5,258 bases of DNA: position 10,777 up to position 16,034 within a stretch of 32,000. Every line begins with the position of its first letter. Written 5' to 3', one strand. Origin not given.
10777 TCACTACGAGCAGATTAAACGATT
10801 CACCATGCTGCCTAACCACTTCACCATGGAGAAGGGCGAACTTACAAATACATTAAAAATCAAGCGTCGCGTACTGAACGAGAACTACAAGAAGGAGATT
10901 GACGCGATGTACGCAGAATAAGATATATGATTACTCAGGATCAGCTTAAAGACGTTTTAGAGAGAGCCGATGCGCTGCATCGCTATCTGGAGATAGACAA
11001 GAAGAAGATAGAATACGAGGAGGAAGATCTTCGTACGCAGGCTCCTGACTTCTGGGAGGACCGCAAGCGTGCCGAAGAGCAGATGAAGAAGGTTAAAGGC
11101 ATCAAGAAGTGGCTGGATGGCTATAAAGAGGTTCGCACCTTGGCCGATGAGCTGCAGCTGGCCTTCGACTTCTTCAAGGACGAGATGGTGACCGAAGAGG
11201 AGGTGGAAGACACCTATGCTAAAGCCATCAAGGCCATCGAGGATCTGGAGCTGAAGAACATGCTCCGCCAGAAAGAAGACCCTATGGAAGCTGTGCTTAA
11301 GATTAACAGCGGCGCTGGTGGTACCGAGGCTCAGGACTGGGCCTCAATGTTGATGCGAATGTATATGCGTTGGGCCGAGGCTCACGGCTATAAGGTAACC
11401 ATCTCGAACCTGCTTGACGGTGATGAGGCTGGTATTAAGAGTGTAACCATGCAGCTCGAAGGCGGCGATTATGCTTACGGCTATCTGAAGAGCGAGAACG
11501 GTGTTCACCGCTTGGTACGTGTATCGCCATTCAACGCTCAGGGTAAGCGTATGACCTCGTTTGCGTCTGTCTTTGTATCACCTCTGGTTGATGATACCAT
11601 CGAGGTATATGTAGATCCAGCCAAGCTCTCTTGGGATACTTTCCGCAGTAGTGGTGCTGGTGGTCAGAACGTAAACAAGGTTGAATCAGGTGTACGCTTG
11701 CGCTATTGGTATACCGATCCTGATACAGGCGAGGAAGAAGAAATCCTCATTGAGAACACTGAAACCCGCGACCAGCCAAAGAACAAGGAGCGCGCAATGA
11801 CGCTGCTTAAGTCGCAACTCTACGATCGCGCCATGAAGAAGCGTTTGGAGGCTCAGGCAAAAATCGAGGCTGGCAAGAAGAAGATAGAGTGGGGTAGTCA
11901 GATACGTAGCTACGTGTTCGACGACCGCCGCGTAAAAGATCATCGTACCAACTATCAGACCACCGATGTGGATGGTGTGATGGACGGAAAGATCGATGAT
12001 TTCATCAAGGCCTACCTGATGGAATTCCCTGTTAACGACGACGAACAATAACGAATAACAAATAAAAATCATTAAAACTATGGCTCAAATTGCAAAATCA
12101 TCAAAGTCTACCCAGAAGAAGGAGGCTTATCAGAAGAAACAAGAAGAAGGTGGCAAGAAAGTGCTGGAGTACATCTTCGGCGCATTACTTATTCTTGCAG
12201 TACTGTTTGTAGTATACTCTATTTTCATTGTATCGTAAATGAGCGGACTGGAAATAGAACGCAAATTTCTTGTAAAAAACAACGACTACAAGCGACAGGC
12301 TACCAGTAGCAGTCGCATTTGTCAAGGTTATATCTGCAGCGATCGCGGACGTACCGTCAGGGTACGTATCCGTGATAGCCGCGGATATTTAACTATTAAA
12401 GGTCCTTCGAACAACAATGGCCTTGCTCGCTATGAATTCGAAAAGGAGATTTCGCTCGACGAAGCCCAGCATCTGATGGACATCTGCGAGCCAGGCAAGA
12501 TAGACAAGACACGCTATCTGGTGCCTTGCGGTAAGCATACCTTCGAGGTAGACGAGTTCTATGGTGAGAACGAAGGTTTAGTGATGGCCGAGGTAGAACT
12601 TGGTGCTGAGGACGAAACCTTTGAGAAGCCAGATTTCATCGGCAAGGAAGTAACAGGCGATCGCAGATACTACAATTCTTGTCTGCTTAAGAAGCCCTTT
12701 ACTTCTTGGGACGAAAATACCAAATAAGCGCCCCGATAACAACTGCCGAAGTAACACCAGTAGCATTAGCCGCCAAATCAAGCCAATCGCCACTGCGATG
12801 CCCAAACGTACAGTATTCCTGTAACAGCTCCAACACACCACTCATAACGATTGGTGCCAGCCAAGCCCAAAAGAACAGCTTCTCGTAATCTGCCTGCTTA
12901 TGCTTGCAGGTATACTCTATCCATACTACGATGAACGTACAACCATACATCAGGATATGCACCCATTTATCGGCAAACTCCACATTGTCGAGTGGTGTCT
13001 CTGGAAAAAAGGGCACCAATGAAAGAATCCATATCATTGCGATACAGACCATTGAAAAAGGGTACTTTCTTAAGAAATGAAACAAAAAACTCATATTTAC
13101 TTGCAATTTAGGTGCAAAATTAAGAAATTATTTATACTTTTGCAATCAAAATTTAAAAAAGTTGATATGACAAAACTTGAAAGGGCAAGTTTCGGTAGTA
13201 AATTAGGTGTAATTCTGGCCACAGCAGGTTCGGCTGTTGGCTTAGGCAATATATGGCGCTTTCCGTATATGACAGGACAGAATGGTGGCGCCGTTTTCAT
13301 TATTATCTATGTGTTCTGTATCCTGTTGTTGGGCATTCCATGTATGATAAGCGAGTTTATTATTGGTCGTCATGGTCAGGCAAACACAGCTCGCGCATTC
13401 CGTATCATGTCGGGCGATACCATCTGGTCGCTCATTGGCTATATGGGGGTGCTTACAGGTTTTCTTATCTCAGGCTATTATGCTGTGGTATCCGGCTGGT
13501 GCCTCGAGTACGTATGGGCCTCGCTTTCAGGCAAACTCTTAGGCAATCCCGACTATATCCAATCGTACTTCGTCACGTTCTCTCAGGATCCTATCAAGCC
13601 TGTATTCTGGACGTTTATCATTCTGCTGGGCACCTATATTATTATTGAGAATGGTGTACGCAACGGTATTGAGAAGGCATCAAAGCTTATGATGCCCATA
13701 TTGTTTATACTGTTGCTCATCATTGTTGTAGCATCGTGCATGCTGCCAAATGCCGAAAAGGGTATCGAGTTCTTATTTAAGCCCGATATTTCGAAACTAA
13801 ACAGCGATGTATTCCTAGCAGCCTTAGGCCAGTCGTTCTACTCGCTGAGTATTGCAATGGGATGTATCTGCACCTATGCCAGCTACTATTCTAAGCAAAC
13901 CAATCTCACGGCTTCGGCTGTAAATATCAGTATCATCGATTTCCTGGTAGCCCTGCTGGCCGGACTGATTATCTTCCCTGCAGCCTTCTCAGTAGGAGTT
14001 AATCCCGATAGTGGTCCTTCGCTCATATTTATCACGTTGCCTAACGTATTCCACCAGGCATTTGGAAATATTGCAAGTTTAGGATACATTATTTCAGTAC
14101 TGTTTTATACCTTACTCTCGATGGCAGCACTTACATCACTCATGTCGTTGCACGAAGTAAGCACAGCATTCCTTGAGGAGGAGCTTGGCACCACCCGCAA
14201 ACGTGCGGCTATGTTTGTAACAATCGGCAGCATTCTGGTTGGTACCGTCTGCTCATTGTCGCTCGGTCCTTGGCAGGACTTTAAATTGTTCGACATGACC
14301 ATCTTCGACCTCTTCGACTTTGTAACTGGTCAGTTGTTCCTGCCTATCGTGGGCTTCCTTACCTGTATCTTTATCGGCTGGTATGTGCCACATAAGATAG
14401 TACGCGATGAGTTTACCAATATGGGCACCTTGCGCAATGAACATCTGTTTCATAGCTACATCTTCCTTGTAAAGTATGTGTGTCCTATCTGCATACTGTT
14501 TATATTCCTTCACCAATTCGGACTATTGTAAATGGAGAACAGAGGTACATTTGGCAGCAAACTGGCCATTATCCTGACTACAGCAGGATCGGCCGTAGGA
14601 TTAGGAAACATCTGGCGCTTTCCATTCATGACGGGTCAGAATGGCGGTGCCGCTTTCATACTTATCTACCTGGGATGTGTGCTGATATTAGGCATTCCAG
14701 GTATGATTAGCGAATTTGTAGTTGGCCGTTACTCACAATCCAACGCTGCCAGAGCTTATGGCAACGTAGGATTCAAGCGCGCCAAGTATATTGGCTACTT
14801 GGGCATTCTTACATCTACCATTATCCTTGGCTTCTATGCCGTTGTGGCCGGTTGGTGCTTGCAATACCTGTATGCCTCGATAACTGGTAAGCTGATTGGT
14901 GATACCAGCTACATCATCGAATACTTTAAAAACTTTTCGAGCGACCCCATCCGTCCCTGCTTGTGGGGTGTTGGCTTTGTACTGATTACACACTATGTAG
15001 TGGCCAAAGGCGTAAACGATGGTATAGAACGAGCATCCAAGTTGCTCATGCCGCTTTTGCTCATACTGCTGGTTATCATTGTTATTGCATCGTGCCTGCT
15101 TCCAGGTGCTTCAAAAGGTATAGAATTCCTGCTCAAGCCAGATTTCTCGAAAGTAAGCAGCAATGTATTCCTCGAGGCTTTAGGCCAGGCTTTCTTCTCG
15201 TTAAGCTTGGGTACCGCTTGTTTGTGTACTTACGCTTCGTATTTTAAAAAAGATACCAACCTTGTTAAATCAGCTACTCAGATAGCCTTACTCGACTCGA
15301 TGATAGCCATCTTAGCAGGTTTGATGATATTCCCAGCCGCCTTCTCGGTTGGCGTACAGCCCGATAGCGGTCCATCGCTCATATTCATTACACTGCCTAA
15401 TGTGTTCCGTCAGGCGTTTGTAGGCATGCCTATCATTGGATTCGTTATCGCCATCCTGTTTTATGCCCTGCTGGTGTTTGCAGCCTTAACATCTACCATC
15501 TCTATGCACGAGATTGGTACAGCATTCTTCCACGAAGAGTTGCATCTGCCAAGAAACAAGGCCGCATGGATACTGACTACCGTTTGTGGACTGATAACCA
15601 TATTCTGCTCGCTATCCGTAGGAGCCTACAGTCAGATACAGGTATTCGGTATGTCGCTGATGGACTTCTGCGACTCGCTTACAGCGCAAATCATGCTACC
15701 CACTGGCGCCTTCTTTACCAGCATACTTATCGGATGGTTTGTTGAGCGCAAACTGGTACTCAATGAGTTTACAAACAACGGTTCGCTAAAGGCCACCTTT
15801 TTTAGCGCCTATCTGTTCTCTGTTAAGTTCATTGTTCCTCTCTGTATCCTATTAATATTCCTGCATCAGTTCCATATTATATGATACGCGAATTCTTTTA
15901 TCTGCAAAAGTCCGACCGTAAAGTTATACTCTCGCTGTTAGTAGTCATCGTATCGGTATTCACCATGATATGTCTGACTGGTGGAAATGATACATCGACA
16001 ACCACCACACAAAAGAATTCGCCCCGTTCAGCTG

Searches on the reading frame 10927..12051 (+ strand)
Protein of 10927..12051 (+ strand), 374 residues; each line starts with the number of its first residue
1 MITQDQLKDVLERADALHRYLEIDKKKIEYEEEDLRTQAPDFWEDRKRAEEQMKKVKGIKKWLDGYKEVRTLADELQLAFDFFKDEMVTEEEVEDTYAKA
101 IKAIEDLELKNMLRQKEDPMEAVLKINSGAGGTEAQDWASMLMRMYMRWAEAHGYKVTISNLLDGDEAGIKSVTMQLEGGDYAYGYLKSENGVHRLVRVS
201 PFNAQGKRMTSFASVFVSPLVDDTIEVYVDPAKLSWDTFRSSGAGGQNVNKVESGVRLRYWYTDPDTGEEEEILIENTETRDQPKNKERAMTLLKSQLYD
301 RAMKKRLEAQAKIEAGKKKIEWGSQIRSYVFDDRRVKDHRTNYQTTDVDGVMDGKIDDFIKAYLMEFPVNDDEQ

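Call 78: search_protein_families(library=pfam, max_evalue=0.00001, proteins=[window:10927-12051:+])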
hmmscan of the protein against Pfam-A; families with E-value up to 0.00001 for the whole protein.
window:10927-12051:+ (374 aa): 2 families
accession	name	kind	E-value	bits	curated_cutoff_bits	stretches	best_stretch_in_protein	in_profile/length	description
PF03462.23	PCRF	-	6.9e-52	176.5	24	1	29-215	4-194/194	PCRF domain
PF00472.26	RF-1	-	6.4e-31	107.2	35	1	224-340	2-116/116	RF-1 domain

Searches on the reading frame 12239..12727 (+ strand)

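Call 78: search_protein_families(library=pfam, max_evalue=0.00001, proteins=[window:12239-12727:+])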
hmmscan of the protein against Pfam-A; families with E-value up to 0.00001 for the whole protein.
window:12239-12727:+ (162 aa): 1 family
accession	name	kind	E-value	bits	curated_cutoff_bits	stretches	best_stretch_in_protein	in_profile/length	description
PF01928.26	CYTH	-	5.3e-14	52.9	23.2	1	4-145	2-179/179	CYTH domain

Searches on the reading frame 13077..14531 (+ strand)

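Call 78: search_protein_families(library=pfam, max_evalue=0.00001, proteins=[window:13077-14531:+])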
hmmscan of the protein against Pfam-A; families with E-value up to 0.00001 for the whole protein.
window:13077-14531:+ (484 aa): 1 family
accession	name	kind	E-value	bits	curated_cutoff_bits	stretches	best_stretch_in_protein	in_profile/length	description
PF00209.24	SNF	-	4.5e-55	187.8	27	2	181-479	182-479/524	Sodium:neurotransmitter symporter family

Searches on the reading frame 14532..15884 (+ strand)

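Call 78: search_protein_families(library=pfam, max_evalue=0.00001, proteins=[window:14532-15884:+])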
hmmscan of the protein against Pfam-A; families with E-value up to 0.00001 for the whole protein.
window:14532-15884:+ (450 aa): 1 family
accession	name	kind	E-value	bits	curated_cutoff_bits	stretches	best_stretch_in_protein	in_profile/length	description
PF00209.24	SNF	-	4.4e-58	197.7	27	2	150-446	184-480/524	Sodium:neurotransmitter symporter family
